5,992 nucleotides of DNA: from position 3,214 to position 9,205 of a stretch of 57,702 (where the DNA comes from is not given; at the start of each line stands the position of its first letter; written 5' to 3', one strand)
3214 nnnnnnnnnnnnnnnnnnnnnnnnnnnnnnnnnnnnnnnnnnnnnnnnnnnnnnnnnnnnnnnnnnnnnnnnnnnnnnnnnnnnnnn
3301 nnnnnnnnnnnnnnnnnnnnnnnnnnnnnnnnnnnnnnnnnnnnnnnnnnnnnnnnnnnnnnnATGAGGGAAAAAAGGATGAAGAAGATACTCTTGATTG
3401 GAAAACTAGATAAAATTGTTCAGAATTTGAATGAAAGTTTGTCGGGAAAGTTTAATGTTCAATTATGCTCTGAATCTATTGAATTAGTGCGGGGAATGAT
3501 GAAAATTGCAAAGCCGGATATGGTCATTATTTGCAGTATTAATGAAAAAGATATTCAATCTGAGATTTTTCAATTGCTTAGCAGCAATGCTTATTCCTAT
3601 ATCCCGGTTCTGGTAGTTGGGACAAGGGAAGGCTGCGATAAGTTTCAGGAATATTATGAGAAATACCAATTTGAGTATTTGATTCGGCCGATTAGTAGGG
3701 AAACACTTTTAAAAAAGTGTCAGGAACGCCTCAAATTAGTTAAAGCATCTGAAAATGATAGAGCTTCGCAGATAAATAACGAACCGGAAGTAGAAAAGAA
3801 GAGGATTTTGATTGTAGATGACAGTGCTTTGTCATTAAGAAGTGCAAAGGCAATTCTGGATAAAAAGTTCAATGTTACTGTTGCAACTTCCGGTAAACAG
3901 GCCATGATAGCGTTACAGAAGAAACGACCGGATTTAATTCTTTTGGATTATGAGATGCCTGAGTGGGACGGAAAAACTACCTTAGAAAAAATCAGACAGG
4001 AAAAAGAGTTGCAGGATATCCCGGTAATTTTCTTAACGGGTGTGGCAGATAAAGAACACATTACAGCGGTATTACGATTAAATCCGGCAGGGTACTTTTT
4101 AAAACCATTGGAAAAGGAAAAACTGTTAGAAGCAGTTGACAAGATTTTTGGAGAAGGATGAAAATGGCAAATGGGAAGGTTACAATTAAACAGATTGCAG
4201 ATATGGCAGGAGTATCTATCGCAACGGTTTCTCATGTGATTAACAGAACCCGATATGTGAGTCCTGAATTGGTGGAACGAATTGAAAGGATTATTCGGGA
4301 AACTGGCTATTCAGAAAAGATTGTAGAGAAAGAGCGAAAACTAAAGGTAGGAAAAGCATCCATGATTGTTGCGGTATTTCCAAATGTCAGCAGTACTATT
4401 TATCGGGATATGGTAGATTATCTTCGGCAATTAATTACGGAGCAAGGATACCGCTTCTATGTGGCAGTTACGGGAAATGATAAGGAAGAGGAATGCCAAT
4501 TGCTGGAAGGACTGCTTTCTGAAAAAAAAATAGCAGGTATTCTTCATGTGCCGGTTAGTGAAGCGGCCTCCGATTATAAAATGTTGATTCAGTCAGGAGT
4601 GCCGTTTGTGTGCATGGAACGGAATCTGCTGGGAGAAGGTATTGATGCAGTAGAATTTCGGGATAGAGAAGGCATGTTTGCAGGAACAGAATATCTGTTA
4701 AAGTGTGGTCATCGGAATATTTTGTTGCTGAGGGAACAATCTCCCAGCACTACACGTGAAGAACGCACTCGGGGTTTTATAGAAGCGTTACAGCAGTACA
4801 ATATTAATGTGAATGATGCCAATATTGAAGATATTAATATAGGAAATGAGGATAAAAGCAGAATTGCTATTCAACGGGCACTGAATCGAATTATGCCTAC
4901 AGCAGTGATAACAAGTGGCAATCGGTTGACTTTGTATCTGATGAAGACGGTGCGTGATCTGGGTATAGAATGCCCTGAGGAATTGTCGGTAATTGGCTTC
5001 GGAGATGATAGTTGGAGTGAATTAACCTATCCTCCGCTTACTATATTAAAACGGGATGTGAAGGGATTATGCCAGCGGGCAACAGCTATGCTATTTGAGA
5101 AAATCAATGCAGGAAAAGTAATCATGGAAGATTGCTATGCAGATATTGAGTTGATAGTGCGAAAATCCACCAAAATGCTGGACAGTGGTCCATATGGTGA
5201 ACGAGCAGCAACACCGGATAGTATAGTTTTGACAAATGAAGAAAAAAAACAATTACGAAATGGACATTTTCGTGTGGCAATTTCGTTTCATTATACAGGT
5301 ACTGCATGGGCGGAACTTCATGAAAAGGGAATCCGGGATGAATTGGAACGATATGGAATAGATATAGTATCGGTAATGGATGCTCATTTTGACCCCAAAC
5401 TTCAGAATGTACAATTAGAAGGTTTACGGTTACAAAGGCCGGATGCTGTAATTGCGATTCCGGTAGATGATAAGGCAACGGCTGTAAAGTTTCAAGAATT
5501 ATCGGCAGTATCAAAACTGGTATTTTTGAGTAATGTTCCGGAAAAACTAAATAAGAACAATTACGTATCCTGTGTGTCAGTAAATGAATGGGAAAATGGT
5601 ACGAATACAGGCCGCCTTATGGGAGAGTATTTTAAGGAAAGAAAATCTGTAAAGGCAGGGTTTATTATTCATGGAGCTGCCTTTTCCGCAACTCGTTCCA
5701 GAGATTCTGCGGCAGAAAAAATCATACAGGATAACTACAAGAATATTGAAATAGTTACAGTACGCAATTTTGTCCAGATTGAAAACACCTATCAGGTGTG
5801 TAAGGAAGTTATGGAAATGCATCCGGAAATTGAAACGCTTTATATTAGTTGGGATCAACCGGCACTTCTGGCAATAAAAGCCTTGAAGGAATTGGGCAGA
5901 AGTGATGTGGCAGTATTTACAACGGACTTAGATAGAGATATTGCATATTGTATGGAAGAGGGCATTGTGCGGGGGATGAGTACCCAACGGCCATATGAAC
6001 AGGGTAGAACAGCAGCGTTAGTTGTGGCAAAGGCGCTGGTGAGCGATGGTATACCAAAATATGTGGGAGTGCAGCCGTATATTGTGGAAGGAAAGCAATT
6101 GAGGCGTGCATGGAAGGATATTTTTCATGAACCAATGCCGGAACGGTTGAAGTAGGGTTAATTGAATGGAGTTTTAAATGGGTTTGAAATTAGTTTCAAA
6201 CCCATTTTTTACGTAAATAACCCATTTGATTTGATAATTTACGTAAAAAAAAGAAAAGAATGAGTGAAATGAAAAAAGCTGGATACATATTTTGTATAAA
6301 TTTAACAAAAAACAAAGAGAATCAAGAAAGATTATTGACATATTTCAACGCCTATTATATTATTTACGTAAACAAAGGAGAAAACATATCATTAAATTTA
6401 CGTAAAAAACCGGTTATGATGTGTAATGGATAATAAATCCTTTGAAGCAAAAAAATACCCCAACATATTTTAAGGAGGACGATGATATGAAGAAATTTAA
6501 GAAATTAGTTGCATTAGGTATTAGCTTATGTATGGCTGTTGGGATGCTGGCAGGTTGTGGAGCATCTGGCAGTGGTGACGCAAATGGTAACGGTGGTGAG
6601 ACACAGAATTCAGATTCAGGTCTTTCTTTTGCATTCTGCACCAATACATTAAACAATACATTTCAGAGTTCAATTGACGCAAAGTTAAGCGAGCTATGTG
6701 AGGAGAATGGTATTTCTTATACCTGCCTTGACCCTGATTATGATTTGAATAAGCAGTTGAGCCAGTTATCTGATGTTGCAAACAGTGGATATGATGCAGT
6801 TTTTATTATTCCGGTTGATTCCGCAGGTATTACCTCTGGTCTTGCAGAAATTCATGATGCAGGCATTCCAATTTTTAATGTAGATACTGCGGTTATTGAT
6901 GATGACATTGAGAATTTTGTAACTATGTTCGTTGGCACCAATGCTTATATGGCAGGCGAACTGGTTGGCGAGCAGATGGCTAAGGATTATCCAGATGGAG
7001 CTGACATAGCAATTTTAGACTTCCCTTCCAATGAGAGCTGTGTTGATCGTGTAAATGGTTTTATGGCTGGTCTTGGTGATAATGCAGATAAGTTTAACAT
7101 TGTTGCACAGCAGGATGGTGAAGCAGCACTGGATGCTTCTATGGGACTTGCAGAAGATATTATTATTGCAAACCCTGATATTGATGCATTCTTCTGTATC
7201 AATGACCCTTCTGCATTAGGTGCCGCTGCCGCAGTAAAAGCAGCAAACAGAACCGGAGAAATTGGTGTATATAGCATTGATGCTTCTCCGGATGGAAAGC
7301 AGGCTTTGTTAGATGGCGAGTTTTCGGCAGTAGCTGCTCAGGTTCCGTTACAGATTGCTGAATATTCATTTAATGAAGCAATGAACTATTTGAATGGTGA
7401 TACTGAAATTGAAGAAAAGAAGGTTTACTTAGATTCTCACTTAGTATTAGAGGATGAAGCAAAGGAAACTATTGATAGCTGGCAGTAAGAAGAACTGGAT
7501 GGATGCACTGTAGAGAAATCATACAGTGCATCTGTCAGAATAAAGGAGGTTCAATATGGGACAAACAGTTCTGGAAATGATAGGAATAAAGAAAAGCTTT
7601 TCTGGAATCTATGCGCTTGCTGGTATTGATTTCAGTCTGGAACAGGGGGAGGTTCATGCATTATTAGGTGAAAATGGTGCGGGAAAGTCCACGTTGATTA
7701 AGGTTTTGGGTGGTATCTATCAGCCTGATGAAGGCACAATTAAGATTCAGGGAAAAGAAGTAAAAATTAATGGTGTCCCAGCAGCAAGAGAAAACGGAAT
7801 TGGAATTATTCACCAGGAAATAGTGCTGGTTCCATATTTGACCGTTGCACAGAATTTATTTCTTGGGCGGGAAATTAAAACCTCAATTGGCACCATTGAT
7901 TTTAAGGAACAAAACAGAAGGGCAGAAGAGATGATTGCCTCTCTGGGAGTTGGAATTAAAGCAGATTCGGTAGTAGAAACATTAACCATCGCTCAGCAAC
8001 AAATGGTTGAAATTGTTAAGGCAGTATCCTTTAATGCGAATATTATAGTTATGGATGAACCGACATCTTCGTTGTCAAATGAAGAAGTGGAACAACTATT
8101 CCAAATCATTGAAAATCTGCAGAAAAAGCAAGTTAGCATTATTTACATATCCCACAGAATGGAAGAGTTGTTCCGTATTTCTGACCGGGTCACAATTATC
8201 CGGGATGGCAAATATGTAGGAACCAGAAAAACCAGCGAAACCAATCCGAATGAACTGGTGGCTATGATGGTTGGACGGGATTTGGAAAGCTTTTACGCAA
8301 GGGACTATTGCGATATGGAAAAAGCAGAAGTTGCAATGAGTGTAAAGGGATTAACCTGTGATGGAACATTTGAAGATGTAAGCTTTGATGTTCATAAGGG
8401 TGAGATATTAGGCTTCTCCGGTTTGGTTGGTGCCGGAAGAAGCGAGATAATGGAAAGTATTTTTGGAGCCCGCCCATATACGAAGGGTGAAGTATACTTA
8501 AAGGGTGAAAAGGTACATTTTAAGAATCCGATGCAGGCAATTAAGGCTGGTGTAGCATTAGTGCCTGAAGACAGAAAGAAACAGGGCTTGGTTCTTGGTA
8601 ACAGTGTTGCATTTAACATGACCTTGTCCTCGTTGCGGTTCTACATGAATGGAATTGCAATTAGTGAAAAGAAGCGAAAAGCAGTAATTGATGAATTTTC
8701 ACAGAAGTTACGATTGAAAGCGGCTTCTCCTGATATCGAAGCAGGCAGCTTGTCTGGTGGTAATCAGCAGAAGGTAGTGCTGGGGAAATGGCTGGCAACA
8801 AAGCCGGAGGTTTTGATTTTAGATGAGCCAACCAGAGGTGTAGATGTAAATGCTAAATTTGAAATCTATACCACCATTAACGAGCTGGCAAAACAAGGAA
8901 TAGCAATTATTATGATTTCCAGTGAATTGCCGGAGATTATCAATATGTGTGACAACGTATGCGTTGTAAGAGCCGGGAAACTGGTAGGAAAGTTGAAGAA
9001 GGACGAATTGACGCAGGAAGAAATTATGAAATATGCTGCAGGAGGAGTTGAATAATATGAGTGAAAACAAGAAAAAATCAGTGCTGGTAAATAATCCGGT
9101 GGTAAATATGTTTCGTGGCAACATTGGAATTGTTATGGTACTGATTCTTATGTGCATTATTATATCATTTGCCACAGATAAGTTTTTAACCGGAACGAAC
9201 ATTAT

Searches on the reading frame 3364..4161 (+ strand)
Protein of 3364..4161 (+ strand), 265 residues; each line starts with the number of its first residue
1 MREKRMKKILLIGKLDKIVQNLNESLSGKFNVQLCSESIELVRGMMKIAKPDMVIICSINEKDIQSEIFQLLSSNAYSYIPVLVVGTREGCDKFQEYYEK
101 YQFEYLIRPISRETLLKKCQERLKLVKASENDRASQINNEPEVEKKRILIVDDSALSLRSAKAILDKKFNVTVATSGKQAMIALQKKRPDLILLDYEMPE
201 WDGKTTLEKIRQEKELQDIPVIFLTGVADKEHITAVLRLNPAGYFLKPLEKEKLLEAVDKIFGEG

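Call 51: search_protein_families(library=pfam, proteins=[window:3364-4161:+], max_evalue=0.00001)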
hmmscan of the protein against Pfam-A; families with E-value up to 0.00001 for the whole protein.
window:3364-4161:+ (265 aa): 1 family
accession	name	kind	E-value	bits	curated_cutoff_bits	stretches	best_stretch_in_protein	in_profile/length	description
PF00072.30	Response_reg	-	2.6e-28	98.8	30.2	1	148-258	1-110/111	Response regulator receiver domain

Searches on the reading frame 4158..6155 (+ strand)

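Call 51: search_protein_families(library=pfam, proteins=[window:4158-6155:+], max_evalue=0.00001)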
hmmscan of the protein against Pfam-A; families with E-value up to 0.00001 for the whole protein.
window:4158-6155:+ (665 aa): 4 families
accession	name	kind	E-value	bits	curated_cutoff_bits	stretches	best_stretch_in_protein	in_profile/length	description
PF13407.12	Peripla_BP_4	-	9.7e-39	133.9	35.1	2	373-627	1-254/258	Periplasmic binding protein domain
PF13377.12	Peripla_BP_3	-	4.9e-33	115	26.5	1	178-338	2-167/167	Periplasmic binding protein-like domain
PF00532.27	Peripla_BP_1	-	9.4e-17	61.8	22.2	1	69-276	3-213/281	Periplasmic binding proteins and sugar binding domain of LacI family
PF00356.27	LacI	-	1.3e-14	54.2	27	1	9-52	1-44/46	Bacterial regulatory proteins, lacI family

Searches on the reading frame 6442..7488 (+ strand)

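Call 51: search_protein_families(library=pfam, proteins=[window:6442-7488:+], max_evalue=0.00001)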
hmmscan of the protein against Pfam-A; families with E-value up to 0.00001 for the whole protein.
window:6442-7488:+ (348 aa): 2 families
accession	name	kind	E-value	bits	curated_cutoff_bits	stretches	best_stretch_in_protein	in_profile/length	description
PF13407.12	Peripla_BP_4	-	3.1e-44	151.9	35.1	1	63-320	1-257/258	Periplasmic binding protein domain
PF00532.27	Peripla_BP_1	-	4.2e-12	46.6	22.2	1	74-271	15-209/281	Periplasmic binding proteins and sugar binding domain of LacI family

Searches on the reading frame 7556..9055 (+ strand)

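Call 51: search_protein_families(library=pfam, proteins=[window:7556-9055:+], max_evalue=0.00001)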
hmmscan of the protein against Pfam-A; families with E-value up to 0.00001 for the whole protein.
window:7556-9055:+ (499 aa): 2 families
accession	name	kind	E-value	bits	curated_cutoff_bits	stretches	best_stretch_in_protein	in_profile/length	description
PF00005.33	ABC_tran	-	4.3e-55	186.5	25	2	22-171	2-137/137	ABC transporter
PF13304.12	AAA_21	-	3.5e-09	37.6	27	0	33-55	1-23/304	AAA domain, putative AbiEii toxin, Type IV TA system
